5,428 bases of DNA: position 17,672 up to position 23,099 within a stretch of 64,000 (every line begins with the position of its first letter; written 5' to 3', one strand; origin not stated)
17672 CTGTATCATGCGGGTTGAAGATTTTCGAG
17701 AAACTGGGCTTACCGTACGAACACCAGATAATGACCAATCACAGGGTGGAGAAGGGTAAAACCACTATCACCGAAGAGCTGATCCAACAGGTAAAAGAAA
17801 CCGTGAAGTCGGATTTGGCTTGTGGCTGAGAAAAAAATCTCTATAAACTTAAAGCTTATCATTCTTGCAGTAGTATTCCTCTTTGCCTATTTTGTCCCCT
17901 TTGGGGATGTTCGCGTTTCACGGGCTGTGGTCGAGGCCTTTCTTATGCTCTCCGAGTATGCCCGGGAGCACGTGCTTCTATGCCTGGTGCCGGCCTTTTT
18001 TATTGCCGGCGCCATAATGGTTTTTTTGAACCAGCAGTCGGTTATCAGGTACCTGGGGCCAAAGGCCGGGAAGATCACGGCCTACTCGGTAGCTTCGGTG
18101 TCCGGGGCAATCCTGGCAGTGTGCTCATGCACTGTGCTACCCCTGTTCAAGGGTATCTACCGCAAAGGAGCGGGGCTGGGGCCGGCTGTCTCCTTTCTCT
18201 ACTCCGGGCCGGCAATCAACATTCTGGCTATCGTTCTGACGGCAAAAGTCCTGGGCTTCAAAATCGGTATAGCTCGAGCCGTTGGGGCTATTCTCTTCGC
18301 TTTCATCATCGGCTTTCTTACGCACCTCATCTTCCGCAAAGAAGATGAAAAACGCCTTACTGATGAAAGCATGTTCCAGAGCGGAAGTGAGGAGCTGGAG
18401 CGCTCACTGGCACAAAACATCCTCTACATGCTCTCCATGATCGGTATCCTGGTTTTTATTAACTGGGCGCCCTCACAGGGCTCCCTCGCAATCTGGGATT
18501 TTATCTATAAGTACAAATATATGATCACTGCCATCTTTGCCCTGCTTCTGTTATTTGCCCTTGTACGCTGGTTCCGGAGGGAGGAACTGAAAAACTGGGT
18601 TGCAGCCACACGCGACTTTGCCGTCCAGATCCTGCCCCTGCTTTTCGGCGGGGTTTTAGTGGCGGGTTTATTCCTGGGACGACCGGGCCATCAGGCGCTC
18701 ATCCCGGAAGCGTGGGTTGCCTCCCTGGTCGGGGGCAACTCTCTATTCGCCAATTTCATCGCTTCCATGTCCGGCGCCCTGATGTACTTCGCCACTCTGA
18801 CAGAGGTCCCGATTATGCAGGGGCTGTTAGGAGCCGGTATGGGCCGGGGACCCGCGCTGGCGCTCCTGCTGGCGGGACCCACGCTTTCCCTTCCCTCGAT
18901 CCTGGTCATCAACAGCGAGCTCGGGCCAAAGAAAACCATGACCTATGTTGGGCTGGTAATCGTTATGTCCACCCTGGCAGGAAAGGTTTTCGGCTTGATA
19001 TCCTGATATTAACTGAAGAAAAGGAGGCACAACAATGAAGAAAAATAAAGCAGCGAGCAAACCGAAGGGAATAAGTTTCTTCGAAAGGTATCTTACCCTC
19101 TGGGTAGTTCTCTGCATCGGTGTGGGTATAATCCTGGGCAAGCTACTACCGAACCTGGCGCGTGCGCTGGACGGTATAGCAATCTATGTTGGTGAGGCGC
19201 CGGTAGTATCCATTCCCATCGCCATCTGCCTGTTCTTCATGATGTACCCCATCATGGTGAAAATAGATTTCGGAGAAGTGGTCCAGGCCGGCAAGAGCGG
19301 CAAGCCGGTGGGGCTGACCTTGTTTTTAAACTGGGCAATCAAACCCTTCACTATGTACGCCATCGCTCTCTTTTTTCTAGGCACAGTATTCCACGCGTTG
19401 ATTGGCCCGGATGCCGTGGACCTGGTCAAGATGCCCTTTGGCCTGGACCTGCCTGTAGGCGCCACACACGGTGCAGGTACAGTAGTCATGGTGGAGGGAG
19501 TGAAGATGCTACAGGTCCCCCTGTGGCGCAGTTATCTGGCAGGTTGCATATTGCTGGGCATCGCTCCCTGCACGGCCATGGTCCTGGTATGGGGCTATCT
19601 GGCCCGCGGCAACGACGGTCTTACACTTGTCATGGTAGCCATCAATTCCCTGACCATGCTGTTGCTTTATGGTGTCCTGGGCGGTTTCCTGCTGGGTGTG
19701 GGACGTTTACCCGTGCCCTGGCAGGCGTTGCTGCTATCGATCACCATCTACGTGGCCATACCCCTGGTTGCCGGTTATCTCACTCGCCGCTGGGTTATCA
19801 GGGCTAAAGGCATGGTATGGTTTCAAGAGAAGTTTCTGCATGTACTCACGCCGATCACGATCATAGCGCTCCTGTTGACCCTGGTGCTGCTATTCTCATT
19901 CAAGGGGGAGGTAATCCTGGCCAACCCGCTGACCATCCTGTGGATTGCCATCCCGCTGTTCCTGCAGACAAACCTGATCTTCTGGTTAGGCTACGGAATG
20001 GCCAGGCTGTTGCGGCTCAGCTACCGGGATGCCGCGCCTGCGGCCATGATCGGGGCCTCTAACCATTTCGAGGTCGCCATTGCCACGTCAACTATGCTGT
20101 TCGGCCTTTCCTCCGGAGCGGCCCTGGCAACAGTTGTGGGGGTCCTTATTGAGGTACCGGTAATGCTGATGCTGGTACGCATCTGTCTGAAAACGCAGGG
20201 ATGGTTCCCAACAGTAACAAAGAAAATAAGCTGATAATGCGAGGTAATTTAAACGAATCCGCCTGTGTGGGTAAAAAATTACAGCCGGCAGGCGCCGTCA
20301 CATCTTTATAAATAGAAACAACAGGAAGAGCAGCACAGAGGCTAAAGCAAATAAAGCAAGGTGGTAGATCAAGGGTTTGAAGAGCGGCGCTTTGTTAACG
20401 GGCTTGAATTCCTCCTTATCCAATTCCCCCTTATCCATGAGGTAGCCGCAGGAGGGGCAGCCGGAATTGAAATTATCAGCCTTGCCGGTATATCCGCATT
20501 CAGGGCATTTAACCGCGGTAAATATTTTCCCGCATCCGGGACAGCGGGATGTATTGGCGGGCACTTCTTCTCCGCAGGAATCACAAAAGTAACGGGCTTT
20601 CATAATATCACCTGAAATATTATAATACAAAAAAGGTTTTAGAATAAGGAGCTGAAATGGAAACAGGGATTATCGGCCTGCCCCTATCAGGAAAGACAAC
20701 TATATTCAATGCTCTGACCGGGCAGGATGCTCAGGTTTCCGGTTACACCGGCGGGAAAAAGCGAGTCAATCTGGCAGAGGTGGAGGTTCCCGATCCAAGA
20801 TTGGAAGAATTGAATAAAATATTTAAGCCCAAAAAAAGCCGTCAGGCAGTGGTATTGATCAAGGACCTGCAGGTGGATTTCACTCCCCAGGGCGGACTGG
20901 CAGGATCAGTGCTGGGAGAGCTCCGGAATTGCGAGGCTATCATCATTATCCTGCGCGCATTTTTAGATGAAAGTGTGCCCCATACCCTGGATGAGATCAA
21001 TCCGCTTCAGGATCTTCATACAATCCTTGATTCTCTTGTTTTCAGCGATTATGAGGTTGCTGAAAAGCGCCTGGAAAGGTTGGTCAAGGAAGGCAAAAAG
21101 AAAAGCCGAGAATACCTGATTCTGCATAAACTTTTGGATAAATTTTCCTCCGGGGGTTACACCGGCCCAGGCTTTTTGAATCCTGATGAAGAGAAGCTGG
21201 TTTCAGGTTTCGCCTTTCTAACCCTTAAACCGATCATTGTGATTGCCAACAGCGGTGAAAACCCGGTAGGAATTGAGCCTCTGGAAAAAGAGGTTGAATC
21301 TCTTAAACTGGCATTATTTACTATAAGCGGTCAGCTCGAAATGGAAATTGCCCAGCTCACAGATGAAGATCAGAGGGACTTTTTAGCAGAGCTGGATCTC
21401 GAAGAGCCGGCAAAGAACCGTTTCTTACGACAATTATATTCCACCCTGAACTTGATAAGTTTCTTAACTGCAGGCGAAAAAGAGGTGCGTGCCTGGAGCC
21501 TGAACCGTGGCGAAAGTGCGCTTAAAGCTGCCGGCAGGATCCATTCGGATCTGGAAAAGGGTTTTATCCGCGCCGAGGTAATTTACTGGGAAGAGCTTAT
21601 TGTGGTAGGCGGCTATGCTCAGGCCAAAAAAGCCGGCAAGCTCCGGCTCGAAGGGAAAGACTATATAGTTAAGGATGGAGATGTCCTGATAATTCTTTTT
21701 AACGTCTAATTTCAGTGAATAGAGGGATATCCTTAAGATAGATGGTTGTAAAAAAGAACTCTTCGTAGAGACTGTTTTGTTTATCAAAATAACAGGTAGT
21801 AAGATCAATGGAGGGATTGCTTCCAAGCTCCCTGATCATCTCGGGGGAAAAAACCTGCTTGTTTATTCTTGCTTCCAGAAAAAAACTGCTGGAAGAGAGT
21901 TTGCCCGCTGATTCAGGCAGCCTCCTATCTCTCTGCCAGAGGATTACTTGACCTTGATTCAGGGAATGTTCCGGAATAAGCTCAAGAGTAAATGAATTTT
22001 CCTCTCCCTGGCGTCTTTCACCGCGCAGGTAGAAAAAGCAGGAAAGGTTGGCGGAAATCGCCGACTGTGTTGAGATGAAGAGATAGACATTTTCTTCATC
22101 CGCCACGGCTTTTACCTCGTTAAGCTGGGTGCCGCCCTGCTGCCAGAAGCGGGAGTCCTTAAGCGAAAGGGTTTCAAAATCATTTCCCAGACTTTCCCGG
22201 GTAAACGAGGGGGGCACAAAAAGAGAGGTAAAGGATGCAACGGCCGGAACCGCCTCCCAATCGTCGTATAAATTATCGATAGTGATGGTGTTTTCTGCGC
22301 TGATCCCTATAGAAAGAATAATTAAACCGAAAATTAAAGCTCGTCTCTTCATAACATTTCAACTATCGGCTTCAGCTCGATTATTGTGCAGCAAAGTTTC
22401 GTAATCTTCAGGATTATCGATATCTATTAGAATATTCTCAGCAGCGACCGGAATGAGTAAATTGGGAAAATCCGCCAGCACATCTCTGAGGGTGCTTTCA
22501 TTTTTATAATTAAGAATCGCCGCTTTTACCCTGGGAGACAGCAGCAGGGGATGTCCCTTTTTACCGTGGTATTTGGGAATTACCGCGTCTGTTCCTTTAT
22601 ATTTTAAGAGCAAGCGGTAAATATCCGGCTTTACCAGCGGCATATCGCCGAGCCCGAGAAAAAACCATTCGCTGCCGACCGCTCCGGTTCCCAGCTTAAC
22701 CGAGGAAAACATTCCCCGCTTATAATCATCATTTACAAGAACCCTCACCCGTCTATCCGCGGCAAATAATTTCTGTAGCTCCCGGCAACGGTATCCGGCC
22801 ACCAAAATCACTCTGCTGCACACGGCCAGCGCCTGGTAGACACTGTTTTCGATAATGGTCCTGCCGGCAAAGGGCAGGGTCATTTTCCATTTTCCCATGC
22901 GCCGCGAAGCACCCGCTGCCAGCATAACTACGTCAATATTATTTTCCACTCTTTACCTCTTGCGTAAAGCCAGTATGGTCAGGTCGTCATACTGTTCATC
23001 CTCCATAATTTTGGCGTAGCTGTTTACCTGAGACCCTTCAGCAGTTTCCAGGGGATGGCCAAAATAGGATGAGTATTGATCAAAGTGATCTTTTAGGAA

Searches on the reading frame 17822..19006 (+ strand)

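Call 86: search_protein_families(library=pfam, proteins=[window:17822-19006:+], max_evalue=0.00001)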
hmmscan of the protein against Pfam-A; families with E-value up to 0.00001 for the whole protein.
window:17822-19006:+ (394 aa): 1 family
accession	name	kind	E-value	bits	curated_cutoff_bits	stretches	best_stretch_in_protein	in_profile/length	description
PF03773.19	ArsP_1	-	3.5e-74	250.1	32.3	1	39-391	4-293/294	Predicted permease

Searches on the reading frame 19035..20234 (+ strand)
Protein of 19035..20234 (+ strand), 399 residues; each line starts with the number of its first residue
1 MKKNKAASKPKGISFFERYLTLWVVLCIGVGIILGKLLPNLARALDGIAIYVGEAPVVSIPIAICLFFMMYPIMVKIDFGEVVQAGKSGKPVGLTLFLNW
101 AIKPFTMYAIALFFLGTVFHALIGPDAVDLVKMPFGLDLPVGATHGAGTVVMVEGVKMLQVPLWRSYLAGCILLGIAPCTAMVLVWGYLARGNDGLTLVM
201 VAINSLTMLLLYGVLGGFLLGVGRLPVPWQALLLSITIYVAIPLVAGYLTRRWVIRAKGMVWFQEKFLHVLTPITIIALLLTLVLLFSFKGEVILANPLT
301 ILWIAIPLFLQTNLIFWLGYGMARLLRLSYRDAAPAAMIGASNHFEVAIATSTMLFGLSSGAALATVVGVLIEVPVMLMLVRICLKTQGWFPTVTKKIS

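Call 86: search_protein_families(library=pfam, proteins=[window:19035-20234:+], max_evalue=0.00001)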
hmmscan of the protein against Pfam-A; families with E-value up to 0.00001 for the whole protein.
window:19035-20234:+ (399 aa): 2 families
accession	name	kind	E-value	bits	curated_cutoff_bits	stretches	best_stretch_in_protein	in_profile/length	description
PF01758.21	SBF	-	1.6e-40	139.3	24.3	1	63-296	1-190/191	Sodium Bile acid symporter family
PF13593.11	SBF_like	-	1.7e-08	34.6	25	1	23-372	2-296/313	SBF-like CPA transporter family (DUF4137)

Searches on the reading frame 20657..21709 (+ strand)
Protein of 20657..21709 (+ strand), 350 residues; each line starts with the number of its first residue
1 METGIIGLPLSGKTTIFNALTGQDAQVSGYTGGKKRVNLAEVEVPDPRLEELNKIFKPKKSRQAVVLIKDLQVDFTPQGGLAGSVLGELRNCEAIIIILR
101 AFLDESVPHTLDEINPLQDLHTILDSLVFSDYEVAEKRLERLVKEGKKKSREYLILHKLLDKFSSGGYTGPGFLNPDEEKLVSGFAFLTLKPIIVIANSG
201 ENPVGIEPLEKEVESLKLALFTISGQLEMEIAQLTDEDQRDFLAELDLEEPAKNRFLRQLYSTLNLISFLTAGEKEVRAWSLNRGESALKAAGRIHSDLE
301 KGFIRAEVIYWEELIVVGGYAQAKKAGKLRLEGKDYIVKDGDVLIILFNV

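Call 52: search_protein_families(library=pfam, proteins=[window:20657-21709:+], max_evalue=0.00001)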
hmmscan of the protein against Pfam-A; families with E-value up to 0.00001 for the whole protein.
window:20657-21709:+ (350 aa): 1 family
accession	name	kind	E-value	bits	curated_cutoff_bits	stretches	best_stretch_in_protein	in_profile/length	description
PF06071.19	YchF-GTPase_C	-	1.7e-33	115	27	1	266-349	1-84/84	Protein of unknown function (DUF933)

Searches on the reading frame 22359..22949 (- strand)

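Call 52: search_protein_families(library=pfam, proteins=[window:22359-22949:-], max_evalue=0.00001)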
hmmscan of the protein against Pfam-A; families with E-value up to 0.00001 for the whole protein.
window:22359-22949:- (196 aa): 1 family
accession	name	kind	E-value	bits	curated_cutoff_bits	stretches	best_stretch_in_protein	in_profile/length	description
PF12804.13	NTP_transf_3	-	3.2e-33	115.6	27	1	8-159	2-155/160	MobA-like NTP transferase domain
